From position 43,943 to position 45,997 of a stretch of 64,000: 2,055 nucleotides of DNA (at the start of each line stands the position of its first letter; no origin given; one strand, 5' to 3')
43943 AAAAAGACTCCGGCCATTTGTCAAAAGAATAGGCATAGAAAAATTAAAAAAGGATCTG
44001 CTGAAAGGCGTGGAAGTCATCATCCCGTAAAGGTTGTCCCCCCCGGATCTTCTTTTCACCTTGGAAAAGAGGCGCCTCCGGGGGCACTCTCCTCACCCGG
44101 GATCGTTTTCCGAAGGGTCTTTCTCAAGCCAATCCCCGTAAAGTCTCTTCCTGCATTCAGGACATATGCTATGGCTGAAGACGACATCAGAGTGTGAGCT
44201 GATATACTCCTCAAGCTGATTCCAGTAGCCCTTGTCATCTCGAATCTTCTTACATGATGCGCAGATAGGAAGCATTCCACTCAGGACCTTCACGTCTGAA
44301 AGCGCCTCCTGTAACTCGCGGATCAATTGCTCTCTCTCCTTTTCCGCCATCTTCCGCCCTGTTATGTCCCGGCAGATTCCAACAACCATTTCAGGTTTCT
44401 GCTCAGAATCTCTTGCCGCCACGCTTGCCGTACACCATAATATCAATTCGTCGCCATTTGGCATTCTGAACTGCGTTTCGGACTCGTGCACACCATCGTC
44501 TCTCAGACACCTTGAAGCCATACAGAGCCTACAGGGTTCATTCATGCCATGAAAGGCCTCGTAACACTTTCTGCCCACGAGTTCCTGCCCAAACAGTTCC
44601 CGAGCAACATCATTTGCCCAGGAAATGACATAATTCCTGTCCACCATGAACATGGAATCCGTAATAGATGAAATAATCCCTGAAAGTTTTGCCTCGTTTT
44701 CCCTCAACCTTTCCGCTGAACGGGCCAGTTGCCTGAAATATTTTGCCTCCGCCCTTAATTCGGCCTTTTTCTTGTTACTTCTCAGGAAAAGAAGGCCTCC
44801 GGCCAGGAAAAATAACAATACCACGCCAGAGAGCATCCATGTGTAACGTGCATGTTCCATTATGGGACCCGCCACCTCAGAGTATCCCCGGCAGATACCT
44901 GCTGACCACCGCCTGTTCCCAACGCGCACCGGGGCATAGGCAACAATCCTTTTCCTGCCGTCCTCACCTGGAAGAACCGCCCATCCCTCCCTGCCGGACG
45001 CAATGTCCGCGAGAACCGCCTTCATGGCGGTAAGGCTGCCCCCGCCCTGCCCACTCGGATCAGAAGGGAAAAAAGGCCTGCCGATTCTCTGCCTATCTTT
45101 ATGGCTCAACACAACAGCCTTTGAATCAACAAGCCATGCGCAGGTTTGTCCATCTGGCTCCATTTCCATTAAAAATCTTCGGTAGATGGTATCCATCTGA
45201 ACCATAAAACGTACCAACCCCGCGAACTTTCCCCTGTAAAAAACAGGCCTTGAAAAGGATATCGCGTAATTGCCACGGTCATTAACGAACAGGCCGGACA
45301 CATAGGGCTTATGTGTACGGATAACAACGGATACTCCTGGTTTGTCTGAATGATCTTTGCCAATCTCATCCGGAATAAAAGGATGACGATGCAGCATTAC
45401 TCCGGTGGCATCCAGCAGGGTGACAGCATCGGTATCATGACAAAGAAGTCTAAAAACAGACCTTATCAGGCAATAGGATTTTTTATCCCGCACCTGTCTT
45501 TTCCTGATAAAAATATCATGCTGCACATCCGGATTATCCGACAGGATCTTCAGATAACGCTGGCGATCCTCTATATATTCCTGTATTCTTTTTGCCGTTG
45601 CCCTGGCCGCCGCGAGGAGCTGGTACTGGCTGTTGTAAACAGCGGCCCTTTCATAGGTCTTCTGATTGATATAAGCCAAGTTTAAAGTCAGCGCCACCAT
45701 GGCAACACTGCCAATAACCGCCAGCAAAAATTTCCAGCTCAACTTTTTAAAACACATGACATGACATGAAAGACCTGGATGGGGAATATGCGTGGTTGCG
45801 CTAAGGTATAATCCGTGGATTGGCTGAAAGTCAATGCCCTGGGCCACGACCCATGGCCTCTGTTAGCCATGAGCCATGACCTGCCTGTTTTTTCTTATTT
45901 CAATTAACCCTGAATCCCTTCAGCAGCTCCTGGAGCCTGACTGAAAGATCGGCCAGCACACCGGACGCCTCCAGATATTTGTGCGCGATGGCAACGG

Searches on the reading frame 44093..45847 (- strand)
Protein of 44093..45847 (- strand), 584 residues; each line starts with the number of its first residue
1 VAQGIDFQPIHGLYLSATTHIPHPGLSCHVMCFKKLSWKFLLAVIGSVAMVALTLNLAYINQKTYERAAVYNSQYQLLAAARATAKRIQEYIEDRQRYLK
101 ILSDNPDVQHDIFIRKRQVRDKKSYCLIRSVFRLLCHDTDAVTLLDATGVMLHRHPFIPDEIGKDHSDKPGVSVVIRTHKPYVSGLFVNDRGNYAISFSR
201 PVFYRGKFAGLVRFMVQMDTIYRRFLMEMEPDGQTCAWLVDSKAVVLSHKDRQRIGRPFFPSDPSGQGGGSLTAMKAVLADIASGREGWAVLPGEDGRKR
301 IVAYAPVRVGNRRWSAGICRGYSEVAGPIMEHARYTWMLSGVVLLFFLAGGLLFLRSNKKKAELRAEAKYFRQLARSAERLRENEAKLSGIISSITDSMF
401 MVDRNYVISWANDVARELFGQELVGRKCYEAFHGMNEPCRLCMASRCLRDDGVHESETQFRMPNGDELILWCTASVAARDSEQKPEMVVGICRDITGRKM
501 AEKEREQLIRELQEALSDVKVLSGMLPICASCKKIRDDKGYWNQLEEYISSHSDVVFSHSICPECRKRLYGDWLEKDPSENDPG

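Call 93: search_protein_families(library=pfam, proteins=[window:44093-45847:-], max_evalue=0.00001)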
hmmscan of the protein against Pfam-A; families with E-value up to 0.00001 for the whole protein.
window:44093-45847:- (584 aa): 5 families
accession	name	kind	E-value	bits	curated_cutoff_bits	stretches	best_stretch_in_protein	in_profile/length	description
PF02743.24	dCache_1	-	6.2e-17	62.4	45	1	74-315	8-236/240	Cache domain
PF13426.13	PAS_9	-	1.6e-10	41.6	27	1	397-496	2-102/103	PAS domain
PF08448.16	PAS_4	-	2.9e-08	34.3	23.1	1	394-499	3-109/110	PAS fold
PF22309.2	HK-GC-Chemotax_sensor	-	7.4e-06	26.5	27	0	144-216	46-120/122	HK/GC/Chemotaxis protein-like, sensor domain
PF00989.32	PAS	-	8.7e-06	26.2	22.6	0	388-495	3-113/113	PAS fold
